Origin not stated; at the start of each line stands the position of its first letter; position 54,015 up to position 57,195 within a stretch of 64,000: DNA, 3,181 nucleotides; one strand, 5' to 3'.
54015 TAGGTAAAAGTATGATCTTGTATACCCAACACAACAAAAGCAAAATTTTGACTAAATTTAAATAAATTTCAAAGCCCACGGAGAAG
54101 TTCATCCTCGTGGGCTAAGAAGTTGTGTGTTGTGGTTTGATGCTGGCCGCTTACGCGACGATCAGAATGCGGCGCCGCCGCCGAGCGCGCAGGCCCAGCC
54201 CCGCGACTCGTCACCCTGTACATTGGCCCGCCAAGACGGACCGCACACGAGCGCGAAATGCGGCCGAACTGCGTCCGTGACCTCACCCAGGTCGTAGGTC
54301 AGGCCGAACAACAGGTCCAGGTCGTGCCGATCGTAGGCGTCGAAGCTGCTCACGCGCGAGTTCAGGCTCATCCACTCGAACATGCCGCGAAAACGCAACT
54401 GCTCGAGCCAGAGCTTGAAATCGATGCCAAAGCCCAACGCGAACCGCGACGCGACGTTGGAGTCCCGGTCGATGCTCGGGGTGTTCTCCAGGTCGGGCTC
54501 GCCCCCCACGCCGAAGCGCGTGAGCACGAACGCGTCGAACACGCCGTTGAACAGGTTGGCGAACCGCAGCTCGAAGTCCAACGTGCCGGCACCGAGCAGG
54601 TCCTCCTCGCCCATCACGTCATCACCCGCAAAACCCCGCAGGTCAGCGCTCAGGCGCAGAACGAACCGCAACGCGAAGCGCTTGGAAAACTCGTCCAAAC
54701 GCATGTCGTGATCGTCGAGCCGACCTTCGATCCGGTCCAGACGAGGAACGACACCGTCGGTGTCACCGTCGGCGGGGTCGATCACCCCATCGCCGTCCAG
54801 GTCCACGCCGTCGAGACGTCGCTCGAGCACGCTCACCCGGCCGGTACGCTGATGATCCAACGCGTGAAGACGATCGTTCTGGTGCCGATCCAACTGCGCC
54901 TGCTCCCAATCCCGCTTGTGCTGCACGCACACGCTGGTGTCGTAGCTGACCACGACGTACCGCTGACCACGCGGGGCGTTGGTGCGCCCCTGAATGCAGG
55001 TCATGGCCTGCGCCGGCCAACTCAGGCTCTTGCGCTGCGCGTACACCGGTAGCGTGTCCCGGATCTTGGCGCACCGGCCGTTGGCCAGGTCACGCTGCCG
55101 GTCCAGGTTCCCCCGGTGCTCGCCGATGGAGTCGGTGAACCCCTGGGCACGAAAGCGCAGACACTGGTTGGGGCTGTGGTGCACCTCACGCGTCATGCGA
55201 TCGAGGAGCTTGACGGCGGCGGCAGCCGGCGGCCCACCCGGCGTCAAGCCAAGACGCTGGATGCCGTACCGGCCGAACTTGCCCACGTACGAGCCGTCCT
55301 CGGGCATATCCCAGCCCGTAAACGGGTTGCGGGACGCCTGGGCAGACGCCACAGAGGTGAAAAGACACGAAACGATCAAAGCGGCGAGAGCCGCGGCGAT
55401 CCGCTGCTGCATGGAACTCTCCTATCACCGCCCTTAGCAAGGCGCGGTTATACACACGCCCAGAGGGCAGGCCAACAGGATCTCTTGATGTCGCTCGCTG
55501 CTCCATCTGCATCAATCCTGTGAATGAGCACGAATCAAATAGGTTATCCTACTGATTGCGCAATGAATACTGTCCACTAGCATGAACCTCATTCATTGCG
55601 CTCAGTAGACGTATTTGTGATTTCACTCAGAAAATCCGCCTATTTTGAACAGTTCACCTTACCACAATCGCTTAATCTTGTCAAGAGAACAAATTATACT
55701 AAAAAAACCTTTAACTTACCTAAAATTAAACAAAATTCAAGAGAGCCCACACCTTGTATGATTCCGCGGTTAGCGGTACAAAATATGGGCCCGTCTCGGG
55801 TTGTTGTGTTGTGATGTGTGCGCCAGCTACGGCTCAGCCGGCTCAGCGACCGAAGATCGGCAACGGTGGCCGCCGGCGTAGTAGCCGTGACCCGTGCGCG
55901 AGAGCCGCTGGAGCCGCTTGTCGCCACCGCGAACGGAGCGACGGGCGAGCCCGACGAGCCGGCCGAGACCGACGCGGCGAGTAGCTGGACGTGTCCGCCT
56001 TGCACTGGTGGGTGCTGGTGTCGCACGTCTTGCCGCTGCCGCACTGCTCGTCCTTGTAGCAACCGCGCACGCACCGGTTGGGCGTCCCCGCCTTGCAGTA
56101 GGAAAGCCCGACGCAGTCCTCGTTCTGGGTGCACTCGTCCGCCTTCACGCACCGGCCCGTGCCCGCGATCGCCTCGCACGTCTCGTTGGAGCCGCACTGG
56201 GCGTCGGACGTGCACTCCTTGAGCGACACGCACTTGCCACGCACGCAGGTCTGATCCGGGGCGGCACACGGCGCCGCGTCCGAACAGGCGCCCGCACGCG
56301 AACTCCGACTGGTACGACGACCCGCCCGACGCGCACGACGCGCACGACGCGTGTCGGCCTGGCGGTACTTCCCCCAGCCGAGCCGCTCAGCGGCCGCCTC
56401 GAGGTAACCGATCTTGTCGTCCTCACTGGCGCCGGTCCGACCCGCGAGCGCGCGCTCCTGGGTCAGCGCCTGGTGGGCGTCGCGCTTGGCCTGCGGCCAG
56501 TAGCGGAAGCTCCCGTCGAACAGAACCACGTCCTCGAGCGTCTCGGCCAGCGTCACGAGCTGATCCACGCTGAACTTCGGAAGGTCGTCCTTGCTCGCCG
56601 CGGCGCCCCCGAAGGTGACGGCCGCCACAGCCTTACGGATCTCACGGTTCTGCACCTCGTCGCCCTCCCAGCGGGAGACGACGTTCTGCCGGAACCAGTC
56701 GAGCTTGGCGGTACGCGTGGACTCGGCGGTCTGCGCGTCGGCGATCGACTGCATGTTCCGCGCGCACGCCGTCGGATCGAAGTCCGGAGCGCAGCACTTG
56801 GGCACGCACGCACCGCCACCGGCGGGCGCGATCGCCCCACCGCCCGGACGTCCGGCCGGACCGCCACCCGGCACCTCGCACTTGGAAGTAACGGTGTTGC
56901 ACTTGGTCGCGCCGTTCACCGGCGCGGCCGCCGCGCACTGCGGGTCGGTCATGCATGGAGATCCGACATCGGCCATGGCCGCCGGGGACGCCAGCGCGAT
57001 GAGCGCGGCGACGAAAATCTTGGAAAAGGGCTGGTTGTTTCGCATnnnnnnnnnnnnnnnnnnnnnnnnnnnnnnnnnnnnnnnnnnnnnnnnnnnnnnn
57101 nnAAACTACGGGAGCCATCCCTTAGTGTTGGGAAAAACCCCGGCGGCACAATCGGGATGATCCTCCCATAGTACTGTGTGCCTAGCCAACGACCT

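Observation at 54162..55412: OmpA-like peptidoglycan-binding motif plus thrombospondin-type-3 Ca-binding repeats in a protein with an outer-membrane-type C-terminus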

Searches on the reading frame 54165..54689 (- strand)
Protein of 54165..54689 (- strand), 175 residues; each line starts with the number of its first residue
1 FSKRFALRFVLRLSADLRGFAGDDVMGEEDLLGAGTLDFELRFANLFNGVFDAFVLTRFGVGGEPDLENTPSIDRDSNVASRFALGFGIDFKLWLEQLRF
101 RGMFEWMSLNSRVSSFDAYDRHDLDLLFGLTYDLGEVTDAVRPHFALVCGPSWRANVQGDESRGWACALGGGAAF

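Call 40: search_protein_families(library=pfam, proteins=[window:54165-54689:-], max_evalue=10)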
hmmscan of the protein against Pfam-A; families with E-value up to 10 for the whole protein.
seq(175 aa): 0 families
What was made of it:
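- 54165..54677 (-): C-terminal Gly/aromatic-rich domain with beta-type periodicity (aa 246-416), ending GGGAAF. No HMM hit (call 40).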

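Call 51: predict_structure(protein=window:54165-54689:-)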
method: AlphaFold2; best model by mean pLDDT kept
length: 175 residues; sequences in the alignment: 1
mean_pLDDT: 35.8   pTM: 0.24
mean pLDDT of the five models: 35.8, 35.3, 34.9, 33.9, 32.2
residues with pLDDT >= 90: 0; 70-90: 0; 50-70: 0; < 50: 175
segments of 3 or more residues with pLDDT < 50: 1-175
pLDDT, mean of each block of 10 residues (from residue 1): 36 36 36 37 42 36 33 33 37 44 39 33 34 31 39 34 35 22
secondary structure, 60 per line:
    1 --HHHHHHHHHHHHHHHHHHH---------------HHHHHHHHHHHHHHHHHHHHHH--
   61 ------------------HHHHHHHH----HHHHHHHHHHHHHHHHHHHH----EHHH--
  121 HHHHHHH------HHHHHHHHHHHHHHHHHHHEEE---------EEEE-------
elements in order: H3-21 H37-58 H79-86 H91-110 H121-127 H134-152 E153-155 E165-168
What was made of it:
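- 54165..54677 (-): Fold not obtained (call 51).
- On Outer-membrane beta-barrel protein: Structure prediction failed (call 51).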

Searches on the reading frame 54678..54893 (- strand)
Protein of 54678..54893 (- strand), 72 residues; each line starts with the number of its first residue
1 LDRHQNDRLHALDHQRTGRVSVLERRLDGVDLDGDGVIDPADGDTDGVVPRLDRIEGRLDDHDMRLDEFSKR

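Call 40: search_protein_families(library=pfam, proteins=[window:54678-54893:-], max_evalue=10)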
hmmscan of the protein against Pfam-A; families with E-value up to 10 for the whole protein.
seq(72 aa): 5 families
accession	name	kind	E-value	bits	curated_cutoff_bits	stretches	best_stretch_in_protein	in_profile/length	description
PF23991.1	DUF7310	-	0.0018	19.2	40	1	23-68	1-48/83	Coiled-coil region of unknown function (DUF7310)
PF13405.12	EF-hand_6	-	0.042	14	25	1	28-41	7-20/30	EF-hand domain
PF10779.14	XhlA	-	0.057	14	34.7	1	51-68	5-22/67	Haemolysin XhlA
PF13202.12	EF-hand_5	-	0.13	12.3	25.9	1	30-40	8-18/25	EF hand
PF00036.39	EF-hand_1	-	0.44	10.7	25.4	1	30-40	9-19/29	EF hand domain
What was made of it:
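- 54678..54917 (-): RLD-rich, coiled-coil-like spacer (aa 166-245). DUF7310 coiled-coil hit E=0.0018 on the isolated segment (call 40).
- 54750..54806 (-): EF-hand/TSP3-like DxDxDG calcium-loop motif (aa 203-221), specific to F. EF-hand_6 E=0.042, EF-hand_5 E=0.13 (call 40).
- Checked: Only sub-threshold EF-hand hits were found (E=0.04-0.4, call 40).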

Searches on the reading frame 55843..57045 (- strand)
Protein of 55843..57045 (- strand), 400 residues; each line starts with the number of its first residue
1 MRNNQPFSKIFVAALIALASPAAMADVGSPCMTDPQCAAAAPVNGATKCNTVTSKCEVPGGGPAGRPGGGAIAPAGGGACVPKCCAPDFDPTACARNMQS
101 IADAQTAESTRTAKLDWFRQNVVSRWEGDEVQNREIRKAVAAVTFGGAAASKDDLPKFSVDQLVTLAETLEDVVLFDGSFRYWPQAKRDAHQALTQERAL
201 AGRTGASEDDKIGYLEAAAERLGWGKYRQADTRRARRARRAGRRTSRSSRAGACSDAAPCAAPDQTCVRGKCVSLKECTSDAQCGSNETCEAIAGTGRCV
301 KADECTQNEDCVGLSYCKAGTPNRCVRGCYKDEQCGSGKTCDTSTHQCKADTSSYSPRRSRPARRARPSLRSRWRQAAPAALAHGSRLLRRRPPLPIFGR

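Call 4: search_protein_families(library=pfam, proteins=[window:55843-57045:-], max_evalue=1)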
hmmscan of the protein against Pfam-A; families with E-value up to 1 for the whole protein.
window:55843-57045:- (400 aa): 3 families
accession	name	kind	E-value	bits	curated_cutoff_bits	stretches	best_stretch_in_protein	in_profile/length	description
PF19232.4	DUF5885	-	0.0022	17.9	33.2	1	255-357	10-110/265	Family of unknown function (DUF5885)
PF04706.18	Dickkopf_N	-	0.15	12.8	25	1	329-350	2-25/51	Dickkopf N-terminal cysteine-rich region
PF01683.23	EB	-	0.17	12.4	24.3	0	25-56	16-39/52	EB module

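Call 9: search_protein_families(library=ncbifam, proteins=[window:55843-57045:-], max_evalue=0.1)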
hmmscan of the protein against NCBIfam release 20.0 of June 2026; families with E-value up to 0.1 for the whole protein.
window:55843-57045:- (400 aa): 0 families

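Call 67: search_protein_families(library=phrogs, proteins=[window:55843-57045:-], max_evalue=0.01)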
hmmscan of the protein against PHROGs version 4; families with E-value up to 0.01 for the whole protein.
window:55843-57045:- (400 aa): 0 families
